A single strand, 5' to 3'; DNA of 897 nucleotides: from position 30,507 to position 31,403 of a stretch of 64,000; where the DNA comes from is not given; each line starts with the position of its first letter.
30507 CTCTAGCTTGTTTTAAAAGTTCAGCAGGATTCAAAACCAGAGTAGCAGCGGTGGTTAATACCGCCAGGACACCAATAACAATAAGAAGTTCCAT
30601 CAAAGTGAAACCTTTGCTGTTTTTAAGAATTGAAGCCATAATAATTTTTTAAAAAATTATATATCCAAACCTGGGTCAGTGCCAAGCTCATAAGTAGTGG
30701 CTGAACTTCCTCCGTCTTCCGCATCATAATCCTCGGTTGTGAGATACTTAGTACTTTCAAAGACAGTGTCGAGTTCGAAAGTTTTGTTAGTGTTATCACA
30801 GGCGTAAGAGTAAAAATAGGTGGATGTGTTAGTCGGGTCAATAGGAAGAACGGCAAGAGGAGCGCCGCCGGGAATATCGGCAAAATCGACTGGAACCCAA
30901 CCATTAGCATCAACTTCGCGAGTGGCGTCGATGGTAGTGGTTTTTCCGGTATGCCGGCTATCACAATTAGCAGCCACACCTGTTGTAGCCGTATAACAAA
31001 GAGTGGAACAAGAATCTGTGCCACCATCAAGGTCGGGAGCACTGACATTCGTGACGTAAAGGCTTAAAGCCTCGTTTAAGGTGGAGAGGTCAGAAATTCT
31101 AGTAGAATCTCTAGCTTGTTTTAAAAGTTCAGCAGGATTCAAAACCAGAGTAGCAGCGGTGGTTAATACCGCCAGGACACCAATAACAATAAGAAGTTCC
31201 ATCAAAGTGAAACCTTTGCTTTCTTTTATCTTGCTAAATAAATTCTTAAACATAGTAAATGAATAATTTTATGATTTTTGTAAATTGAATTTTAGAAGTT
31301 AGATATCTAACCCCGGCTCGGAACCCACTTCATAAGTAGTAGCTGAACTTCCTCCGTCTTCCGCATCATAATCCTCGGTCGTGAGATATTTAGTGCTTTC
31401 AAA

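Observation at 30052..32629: Four tandem, mosaic type IV pilin paralogs with nt-identical 5' cassettes and hypervariable centres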

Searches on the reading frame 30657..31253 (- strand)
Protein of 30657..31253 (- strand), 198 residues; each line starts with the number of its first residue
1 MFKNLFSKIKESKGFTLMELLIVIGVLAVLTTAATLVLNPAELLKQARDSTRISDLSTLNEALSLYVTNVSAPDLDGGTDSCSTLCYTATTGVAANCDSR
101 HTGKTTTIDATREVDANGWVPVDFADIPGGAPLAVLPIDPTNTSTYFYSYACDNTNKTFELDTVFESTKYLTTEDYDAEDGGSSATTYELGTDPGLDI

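Call 9: search_protein_families(library=pfam, proteins=[window:30657-31253:-], max_evalue=0.01)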
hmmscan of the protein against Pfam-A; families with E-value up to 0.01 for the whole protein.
window:30657-31253:- (198 aa): 1 family
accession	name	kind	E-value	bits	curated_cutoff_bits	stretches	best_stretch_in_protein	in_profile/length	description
PF07963.17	N_methyl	-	2.4e-06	27.3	21.2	1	12-34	4-26/27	Prokaryotic N-terminal methylation motif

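Call 15: find_encoding_contigs(protein=window:30657-31253:-, flank=10000, max_places=6)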
Protein window:30657-31253:- (198 aa): no gene with exactly this product is on record in the collection.

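Call 47: predict_structure(alignment_id=A3)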
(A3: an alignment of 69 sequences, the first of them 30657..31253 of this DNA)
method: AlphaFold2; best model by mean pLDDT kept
length: 198 residues; sequences in the alignment: 69
mean_pLDDT: 89.6   pTM: 0.79
mean pLDDT of the five models: 89.6, 89.5, 89.4, 87.3, 85.8
residues with pLDDT >= 90: 147; 70-90: 36; 50-70: 14; < 50: 1
segments of 3 or more residues with pLDDT < 50: none
pLDDT, mean of each block of 10 residues (from residue 1): 54 78 95 84 95 97 95 83 89 92 92 94 92 95 96 93 95 91 93 93
secondary structure, 60 per line:
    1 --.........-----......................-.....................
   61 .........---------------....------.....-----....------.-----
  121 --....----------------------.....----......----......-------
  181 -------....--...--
elements in order: H3-11 H17-38 H40-69 E85-88 H95-99 E105-108 E149-153 E158-163 H168-173 E188-191

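Call 49: search_solved_structures(query=A3, max_evalue=0.01)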
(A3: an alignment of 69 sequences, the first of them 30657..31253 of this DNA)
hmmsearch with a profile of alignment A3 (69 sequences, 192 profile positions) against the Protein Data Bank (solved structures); distinct sequences matched with E-value up to 0.01: 10.
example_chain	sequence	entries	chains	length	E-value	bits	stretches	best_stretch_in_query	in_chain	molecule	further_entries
9egp_A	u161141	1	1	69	1.1e-07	35.1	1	4-63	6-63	Geopilin domain 1 protein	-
7tgg_A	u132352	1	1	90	2e-07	34.2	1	4-59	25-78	Geopilin domain 1 protein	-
2m7g_A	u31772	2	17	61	5.5e-05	26.3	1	9-59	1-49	Geopilin domain 1 protein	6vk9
8pfb_G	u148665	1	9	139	0.00012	25.1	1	9-85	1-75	Type IV pilin PilE1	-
9laa_A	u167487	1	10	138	0.00016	24.8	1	2-28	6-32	Type IV pilin protein PilA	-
5wda_A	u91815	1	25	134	0.00017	24.7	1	9-65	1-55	General secretion pathway protein G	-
9lab_B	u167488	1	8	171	0.00039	23.5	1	4-28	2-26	MSHA major pilin subunit MshA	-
6gv9_A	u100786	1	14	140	0.00083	22.4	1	9-91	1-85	Prepilin peptidase-dependent protein D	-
8tj2_C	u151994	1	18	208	0.00098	22.2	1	9-64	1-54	Type IV major pilin protein PilA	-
6xxd_A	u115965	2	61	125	0.0019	21.3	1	9-50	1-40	PilA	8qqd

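Call 50: fold_search(model_id=the predicted structure, library=pdb)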
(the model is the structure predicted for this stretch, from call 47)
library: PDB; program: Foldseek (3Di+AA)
matches with E <= 10: 39; with E <= 0.001: 0
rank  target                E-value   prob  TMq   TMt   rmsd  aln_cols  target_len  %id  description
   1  2vgm                  2.2e+00  0.02  0.11  0.07   8.0        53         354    8  Structure of S. cerevisiae Dom34, a translation termination-like factor involved in RNA quality control pathways and int (released 2008-01-22)
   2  4m3c_A                2.6e+00  0.04  0.12  0.10   4.8        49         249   10  Structure of a binary complex between homologous tetrameric legume lectins from Butea monosperma and Spatholobus parvi (released 2013-09-18)
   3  4g6t_A                2.6e+00  0.03  0.15  0.21   7.2        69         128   14  Structure of the HopA1-SchA Chaperone-Effector Complex (released 2013-06-05)
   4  7adp_A                2.8e+00  0.01  0.11  0.03   8.8        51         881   10  Cryo-EM structure of human ER membrane protein complex in GDN detergent (released 2020-12-02)
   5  4m3c_B                3.0e+00  0.05  0.12  0.10   8.5        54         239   11  Structure of a binary complex between homologous tetrameric legume lectins from Butea monosperma and Spatholobus parvi (released 2013-09-18)
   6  6s9u                  3.5e+00  0.06  0.14  0.06   4.6        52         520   12  Crystal structure of sucrose 6F-phosphate phosphorylase from Ilumatobacter coccineus (released 2019-08-28)
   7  4u2a                  4.0e+00  0.01  0.12  0.11   9.3        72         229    7  Structure of a lectin from the seeds of Vatairea macrocarpa complexed with GalNAc (released 2014-12-31)
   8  4bhr_B                4.2e+00  0.02  0.10  0.21   5.9        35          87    6  Structure of the TTHA1221 type IV pilin protein from Thermus thermophilus (released 2013-11-20)
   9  2vgn_B                4.2e+00  0.01  0.10  0.06   9.1        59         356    8  Structure of S. cerevisiae Dom34, a translation termination-like factor involved in RNA quality control pathways and i (released 2008-01-22)
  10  4bhr_A                4.8e+00  0.02  0.10  0.21   4.3        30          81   10  Structure of the TTHA1221 type IV pilin protein from Thermus thermophilus (released 2013-11-20)
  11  3ujo_A                5.2e+00  0.02  0.14  0.11   6.4        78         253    8  Galactose-specific seed lectin from Dolichos lablab in complex with adenine and galactose (released 2012-11-14)
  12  1g9f_A                5.5e+00  0.02  0.12  0.10   5.7        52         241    8  CRYSTAL STRUCTURE OF THE SOYBEAN AGGLUTININ IN A COMPLEX WITH A BIANTENNARY BLOOD GROUP ANTIGEN ANALOG (released 2001-06-13)
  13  1f9k_A                5.9e+00  0.04  0.12  0.10   5.8        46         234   13  WINGED BEAN ACIDIC LECTIN COMPLEXED WITH METHYL-ALPHA-D-GALACTOSE (released 2001-07-11)
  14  1sbf_A                5.9e+00  0.04  0.13  0.11   4.0        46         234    9  SOYBEAN AGGLUTININ (released 1998-04-22)
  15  4tn6_A                5.9e+00  0.02  0.14  0.10   6.5        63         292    8  CK1d in complex with inhibitor (released 2015-08-12)
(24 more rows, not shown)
